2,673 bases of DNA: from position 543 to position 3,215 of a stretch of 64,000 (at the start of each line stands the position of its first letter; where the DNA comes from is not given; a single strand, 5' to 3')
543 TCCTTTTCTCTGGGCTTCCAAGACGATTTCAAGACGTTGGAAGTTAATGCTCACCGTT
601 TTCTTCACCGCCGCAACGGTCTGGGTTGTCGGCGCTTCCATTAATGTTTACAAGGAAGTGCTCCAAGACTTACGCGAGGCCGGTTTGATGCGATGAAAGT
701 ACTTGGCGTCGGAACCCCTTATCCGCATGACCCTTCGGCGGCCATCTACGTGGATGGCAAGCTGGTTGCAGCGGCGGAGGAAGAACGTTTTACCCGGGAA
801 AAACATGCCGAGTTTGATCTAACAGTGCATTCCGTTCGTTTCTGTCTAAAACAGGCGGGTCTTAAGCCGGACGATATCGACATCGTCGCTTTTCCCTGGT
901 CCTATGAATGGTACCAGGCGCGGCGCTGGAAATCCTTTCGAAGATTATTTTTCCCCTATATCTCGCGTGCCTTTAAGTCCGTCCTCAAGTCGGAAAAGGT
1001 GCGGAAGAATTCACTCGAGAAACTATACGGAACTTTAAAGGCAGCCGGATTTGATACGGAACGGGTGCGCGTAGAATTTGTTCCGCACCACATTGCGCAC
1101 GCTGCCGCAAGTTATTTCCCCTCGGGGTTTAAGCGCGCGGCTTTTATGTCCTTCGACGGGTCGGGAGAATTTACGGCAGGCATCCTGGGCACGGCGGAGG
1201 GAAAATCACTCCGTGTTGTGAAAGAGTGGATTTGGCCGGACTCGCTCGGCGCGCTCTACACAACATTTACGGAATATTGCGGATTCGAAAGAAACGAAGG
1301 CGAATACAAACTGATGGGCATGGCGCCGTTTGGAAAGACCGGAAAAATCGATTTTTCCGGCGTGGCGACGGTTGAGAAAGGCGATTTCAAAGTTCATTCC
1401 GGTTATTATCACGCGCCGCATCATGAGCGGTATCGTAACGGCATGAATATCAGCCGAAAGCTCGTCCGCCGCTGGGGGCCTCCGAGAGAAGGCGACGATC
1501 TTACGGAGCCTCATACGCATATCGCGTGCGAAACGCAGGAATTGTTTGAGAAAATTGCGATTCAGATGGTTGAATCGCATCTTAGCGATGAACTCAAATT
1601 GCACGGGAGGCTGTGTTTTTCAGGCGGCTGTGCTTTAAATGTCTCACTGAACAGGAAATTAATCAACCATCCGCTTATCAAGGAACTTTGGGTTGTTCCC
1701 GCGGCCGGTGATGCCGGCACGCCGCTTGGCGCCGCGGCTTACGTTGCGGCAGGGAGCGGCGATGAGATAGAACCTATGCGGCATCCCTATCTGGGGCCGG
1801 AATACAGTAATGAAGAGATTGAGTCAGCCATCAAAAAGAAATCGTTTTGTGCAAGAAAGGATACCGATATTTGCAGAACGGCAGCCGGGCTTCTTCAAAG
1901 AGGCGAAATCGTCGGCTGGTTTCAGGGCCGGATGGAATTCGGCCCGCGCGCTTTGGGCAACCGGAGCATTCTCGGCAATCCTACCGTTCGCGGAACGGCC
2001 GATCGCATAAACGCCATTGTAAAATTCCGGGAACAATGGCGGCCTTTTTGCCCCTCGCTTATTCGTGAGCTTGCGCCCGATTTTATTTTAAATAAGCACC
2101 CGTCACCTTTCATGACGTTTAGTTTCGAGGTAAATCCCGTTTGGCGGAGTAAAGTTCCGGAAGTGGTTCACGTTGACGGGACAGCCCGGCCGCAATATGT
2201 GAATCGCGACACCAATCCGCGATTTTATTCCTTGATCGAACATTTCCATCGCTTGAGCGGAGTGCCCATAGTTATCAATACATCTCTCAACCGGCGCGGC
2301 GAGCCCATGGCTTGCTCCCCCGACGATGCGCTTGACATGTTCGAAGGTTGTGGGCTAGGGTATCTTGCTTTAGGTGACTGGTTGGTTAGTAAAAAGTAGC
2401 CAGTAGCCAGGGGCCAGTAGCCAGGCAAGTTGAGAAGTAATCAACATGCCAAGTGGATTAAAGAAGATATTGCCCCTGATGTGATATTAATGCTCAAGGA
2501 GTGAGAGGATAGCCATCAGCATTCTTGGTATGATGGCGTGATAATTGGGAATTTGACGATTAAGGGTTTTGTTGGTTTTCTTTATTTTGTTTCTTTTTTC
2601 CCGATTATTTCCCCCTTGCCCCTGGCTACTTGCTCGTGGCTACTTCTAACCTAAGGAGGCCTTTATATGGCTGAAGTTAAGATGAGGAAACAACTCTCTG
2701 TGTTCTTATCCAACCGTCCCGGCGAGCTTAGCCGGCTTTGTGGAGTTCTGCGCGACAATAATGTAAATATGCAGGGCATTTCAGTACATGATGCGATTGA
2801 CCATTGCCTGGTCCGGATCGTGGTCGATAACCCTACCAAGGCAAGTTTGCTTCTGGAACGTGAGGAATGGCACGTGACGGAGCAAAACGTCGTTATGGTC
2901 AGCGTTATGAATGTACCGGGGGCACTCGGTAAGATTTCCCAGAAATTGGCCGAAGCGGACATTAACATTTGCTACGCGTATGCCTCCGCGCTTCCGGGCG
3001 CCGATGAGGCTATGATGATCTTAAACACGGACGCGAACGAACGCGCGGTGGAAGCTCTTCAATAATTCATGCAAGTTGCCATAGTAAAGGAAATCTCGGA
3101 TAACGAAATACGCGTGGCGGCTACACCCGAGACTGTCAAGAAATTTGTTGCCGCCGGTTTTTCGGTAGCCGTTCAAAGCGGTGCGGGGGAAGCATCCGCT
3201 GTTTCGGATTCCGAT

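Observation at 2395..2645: Cassette A: the carbamoyltransferase stop codon sits in an AGTAGCC heptad array that pairs with its complement 185 nt downstream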

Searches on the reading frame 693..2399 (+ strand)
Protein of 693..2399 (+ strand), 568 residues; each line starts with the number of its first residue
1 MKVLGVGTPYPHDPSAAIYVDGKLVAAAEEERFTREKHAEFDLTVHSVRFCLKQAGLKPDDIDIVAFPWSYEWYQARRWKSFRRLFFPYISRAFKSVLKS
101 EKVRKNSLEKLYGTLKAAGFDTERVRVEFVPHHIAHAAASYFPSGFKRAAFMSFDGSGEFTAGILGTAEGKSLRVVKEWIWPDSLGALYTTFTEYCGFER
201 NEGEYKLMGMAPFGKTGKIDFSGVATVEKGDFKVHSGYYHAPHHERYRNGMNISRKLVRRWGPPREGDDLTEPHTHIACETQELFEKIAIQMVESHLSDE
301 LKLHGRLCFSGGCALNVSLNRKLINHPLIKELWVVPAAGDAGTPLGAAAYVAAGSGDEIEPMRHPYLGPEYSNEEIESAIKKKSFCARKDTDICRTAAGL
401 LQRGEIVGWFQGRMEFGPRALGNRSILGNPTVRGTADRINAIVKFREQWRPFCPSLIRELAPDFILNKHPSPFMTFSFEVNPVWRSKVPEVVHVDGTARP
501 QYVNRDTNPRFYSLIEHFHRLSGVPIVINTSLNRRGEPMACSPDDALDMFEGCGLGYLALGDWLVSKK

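Call 12: search_protein_families(library=pfam, proteins=[window:693-2399:+])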
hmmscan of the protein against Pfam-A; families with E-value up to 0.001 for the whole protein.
window:693-2399:+ (568 aa): 2 families
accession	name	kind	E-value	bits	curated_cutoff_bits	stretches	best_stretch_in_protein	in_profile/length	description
PF16861.10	Carbam_trans_C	-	1.1e-65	220.8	27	1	398-567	1-170/170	Carbamoyltransferase C-terminus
PF02543.21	Carbam_trans_N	-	3.8e-51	175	24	1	2-348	1-345/346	Carbamoyltransferase N-terminus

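Call 13: search_protein_families(library=ncbifam, proteins=[window:693-2399:+])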
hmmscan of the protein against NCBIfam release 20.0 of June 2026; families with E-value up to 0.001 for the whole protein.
window:693-2399:+ (568 aa): 1 family
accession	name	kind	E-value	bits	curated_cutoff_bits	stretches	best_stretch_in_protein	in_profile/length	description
NF041651.1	nodul_NodU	equivalog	2.7e-46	158.5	1000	1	9-537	7-527/556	nodulation protein NodU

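Call 16: find_related_loci(query=window:693-2399:+, collection=genome_contigs, flank=6000)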
Query window:693-2399:+ (568 aa) in genome_contigs; peptide patterns used: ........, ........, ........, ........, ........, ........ (x = any residue, [..] = any of these).
600 stretches matched a pattern (row limit reached: there are more); 597 encode a relative of the query (tblastn E <= 1e-3); the best 80 are kept; 80 distinct loci.
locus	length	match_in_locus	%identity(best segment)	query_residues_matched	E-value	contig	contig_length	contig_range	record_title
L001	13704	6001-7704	55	1-568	0e+0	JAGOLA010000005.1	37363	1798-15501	MAG: Candidatus Omnitrophota bacterium isolate Go_SlDig_bin_159 Go_SlDig_2902_length_37363_cov_4.722527, whole genome sh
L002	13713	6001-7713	48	1-567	1e-180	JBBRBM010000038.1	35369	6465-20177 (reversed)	MAG: Verrucomicrobiota bacterium isolate Co_metawrap_2342 Cmw_2342_k141_24532202_length_35369_cov_11.9988, whole genome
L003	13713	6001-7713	49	1-567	3e-180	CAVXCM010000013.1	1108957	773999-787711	MAG: uncultured Verrucomicrobiae bacterium isolate MFD01275.bin.2.81 genome assembly, contig: contig_5549, whole genome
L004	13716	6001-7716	47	1-568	5e-180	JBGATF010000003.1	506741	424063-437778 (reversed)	MAG: Limisphaerales bacterium isolate MAG_AAO_H10.62 AAOH10-62_opera_contig_48, whole genome shotgun sequence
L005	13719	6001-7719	48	1-567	8e-178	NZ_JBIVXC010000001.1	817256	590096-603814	Pseudomonas sp. NPDC090755 NPDC090755_414_G3.ctg-0001, whole genome shotgun sequence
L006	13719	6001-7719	48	1-567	9e-177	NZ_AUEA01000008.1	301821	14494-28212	Pseudomonas cremoricolorata DSM 17059 = NBRC 16634 strain DSM 17059 H618DRAFT_scaffold00007.7_C, whole genome shotgun se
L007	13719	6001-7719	48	1-567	2e-176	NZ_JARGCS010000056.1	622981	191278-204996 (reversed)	Pseudomonas entomophila strain WZ006 contig:56, whole genome shotgun sequence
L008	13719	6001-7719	48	1-567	2e-176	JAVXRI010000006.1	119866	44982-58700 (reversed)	MAG: Pseudomonas sp. isolate CGS6M3-bin69 NODE_6_length_119866_cov_47.314735, whole genome shotgun sequence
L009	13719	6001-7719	48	1-567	6e-176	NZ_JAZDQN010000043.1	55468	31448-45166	Pseudomonas ulcerans strain 147P Seq43, whole genome shotgun sequence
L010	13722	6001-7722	48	1-568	9e-176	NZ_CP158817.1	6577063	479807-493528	Pseudomonas putida strain PSE7 chromosome, complete genome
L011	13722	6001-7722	48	1-568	9e-176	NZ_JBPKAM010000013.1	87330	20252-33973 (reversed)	Pseudomonas baetica strain SMK4 NODE_13_length_87330_cov_9.569831, whole genome shotgun sequence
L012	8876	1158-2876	48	1-567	9e-176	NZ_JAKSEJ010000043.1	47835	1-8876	Pseudomonas entomophila strain Au-Pse2 contig_43_len_47835, whole genome shotgun sequence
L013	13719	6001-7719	48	1-567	2e-175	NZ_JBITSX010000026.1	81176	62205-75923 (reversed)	Pseudomonas sp. NPDC085632 NPDC085632_106_H11.ctg-0026, whole genome shotgun sequence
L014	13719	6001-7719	48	1-567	3e-175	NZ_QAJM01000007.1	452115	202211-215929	Pseudomonas sp. KBW05 KBW5_ACAGTG_contig_7, whole genome shotgun sequence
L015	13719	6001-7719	48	1-567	2e-175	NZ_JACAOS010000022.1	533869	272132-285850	Pseudomonas gingeri strain A8002 run0228_A8002_S9_L004_contig_22, whole genome shotgun sequence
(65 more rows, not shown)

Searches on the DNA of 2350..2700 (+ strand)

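Call 76: search_rna_families(source=window, start=2350, end=2700, threshold=evalue, max_evalue=1)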
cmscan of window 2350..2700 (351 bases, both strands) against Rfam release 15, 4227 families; matches with E-value up to 1: 1.
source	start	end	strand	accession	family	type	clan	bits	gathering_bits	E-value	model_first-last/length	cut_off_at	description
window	2393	2655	+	RF00645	MIR169_2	Gene; miRNA;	CL00098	16.2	50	0.19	1-118/118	no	MIR169_2 microRNA precursor family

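Call 91: search_dna_similar(query=window:2395-2666:+, collection=plasmids, mode=distant, max_evalue=0.001, max_rows=5)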
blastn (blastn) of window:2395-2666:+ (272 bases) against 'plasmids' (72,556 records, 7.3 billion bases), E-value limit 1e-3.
No match.

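Call 92: search_dna_similar(query=window:2395-2666:+, collection=phages, mode=distant, max_evalue=0.001, max_rows=5)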
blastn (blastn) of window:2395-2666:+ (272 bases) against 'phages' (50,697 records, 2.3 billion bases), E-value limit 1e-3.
No match.
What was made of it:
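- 2430..2584 (+): Cassette A core. It has no convincing gene, no promoter or terminator consensus, and no Rfam family. No blastn match in plasmids or phages (calls 91, 92).
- Tried and rejected: No match (calls 91, 92).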

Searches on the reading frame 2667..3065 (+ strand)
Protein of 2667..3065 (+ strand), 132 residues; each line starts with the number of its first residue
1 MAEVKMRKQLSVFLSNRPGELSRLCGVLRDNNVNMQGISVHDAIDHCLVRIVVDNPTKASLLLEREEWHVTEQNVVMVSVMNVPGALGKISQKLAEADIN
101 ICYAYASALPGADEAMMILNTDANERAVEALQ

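Call 12: search_protein_families(library=pfam, proteins=[window:2667-3065:+])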
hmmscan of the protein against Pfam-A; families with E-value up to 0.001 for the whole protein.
window:2667-3065:+ (132 aa): 6 families
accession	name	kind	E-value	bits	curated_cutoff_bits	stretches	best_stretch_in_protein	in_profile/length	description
PF01842.31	ACT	-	7.8e-16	58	27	2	9-53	2-49/66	ACT domain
PF19571.5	ACT_8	-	3.9e-15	56.3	23.5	1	8-130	4-124/141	ACT domain pair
PF22629.2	ACT_AHAS_ss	-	9.3e-12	45.4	27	2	10-54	1-47/67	AHAS small subunit-like ACT domain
PF13840.12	ACT_7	-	5.9e-07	29.7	27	0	77-104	11-41/65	ACT domain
PF13291.12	ACT_4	-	4.8e-06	27.6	27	0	9-44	8-43/80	ACT domain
PF22468.2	ACT_9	-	0.00032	20.8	27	0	79-101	7-29/61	ACT domain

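Call 13: search_protein_families(library=ncbifam, proteins=[window:2667-3065:+])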
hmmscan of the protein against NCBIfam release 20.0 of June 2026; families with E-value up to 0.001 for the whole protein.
window:2667-3065:+ (132 aa): 8 families
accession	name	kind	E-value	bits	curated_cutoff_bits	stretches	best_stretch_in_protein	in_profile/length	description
TIGR01327.1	PGDH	equivalog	2.1e-07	30.1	454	1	72-124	450-502/525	phosphoglycerate dehydrogenase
NF006352.0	PRK08577.1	equivalog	5.5e-07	29.7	140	1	75-120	58-103/136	hypothetical protein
TIGR00119.1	acolac_sm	equivalog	7.1e-07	29.3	56.9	1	6-54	1-49/158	acetolactate synthase small subunit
NF008864.0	PRK11895.1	equivalog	1.5e-06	27.9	119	1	6-53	2-49/164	acetolactate synthase small subunit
NF008759.0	PRK11790.1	equivalog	0.00013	20.8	404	0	76-129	342-395/410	phosphoglycerate dehydrogenase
NF004976.0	PRK06349.1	subfamily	0.00035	19.8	205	0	69-130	345-406/430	homoserine dehydrogenase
NF005160.0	PRK06635.2-4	equivalog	0.00061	18.7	657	0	75-128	260-309/392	aspartate kinase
NF005159.0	PRK06635.2-3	equivalog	0.00079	18.5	379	0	42-103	319-377/406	aspartate kinase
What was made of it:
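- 2653..3065 (+): SD AAGGAGG (2653-2659) and the downstream cistron, an ACT-domain protein (ATG 2667), followed by pntAA, pntAB and pntB. Pfam ACT and ACT_8 (call 12); NCBIfam PntA (call 13).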

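Call 14: find_encoding_contigs(protein=window:2667-3065:+, flank=3000, max_places=6)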
Protein window:2667-3065:+ (132 aa): no gene with exactly this product is on record in the collection.
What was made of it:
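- Tried and rejected: Not on record (call 14).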

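Call 41: find_homologous_proteins(query=window:2667-3065:+, max_evalue=1e-10)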
Query window:2667-3065:+ (132 aa): 11 proteins with E <= 1e-10 among 24 candidates.
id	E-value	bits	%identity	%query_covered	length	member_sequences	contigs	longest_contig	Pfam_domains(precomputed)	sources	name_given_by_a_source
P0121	3.5e-79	280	100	100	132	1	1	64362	PF22629.3,PF13291.13,PF01842.32,PF13840.13,PF19571.6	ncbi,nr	ncbi:MAG: ACT domain-containing protein [Candidatus Omnitrophica bacterium]|nr:ACT domain-containing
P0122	3.6e-70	251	89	100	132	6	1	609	PF22629.3,PF13291.13,PF01842.32,PF13840.13,PF19571.6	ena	-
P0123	4.9e-70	251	89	100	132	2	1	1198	PF22629.3,PF13291.13,PF01842.32,PF13840.13,PF19571.6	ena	-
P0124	2.6e-69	249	88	98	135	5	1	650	PF22629.3,PF13291.13,PF01842.32,PF13840.13,PF19571.6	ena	-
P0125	1.8e-54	201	67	100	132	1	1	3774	PF22629.3,PF13291.13,PF01842.32,PF19571.6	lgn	-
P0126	1.9e-54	201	70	100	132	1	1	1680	PF22629.3,PF13291.13,PF01842.32,PF13840.13,PF19571.6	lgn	-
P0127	2.7e-47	178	65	100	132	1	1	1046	PF22629.3,PF13291.13,PF01842.32,PF19571.6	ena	-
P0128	5.3e-35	138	52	95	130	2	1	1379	PF22468.3,PF22629.3,PF13291.13,PF01842.32,PF13840.13,PF19571.6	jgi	jgi:hypothetical protein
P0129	7.1e-35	138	52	95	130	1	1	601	PF22468.3,PF22629.3,PF13291.13,PF01842.32,PF13840.13,PF19571.6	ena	-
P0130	8.8e-35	137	51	95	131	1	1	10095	PF22468.3,PF22629.3,PF13291.13,PF01842.32,PF13840.13,PF19571.6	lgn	-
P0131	8.7e-11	60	34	84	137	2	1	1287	PF22629.3,PF01842.32,PF19571.6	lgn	-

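Call 42: find_encoding_contigs(protein=P0123, flank=3000, max_places=3)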
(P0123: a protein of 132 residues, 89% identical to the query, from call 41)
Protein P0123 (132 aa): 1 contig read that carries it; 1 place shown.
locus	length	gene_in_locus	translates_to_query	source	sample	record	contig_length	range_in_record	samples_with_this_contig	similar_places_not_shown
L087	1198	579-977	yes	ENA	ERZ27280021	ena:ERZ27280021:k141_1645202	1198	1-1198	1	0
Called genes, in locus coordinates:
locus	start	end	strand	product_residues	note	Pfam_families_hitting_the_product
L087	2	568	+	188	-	?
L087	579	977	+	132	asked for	PF13291:ACT_4 (faint), PF13840:ACT_7 (faint), PF19571:ACT_8, PF01842:ACT, PF22629:ACT_AHAS_ss (faint), PF01842:ACT (weak)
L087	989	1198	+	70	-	?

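Call 43: find_encoding_contigs(protein=P0125, flank=3000, max_places=3)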
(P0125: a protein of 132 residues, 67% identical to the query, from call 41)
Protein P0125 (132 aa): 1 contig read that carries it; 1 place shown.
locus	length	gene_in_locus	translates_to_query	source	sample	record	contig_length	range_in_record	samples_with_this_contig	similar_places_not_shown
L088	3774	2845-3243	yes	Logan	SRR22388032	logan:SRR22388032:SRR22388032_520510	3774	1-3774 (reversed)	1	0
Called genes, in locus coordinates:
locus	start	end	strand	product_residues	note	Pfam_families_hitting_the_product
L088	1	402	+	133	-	?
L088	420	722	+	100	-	-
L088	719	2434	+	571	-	PF02543:Carbam_trans_N, PF16861:Carbam_trans_C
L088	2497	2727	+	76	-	-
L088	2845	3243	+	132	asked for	PF19571:ACT_8, PF13291:ACT_4 (faint), PF01842:ACT (weak), PF22629:ACT_AHAS_ss (weak)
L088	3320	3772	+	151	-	?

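Call 44: find_encoding_contigs(protein=P0126, flank=3000, max_places=3)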
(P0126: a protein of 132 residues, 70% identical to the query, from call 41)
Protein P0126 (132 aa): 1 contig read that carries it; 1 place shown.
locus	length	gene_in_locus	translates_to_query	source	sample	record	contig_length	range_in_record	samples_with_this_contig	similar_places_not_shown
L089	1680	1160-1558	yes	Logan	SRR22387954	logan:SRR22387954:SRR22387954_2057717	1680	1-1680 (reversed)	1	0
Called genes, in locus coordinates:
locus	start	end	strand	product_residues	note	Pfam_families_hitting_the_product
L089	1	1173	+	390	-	?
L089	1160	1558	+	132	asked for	PF13291:ACT_4 (faint), PF13840:ACT_7 (faint), PF19571:ACT_8, PF01842:ACT, PF22629:ACT_AHAS_ss (weak)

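Call 96: find_encoding_contigs(protein=P0124, flank=1000, max_places=4)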
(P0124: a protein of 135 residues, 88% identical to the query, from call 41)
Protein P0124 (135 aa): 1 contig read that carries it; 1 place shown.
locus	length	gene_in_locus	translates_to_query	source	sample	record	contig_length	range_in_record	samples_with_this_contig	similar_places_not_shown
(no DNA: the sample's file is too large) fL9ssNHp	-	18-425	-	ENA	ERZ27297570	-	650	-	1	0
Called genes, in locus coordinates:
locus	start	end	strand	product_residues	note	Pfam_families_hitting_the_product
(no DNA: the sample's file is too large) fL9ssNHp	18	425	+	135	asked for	PF13291:ACT_4 (faint), PF13840:ACT_7 (faint), PF19571:ACT_8, PF01842:ACT (weak), PF22629:ACT_AHAS_ss (faint), PF01842:ACT (weak)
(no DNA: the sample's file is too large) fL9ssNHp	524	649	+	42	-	?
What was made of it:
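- Tried and rejected: The look-up of P0124 returned no DNA (call 96).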
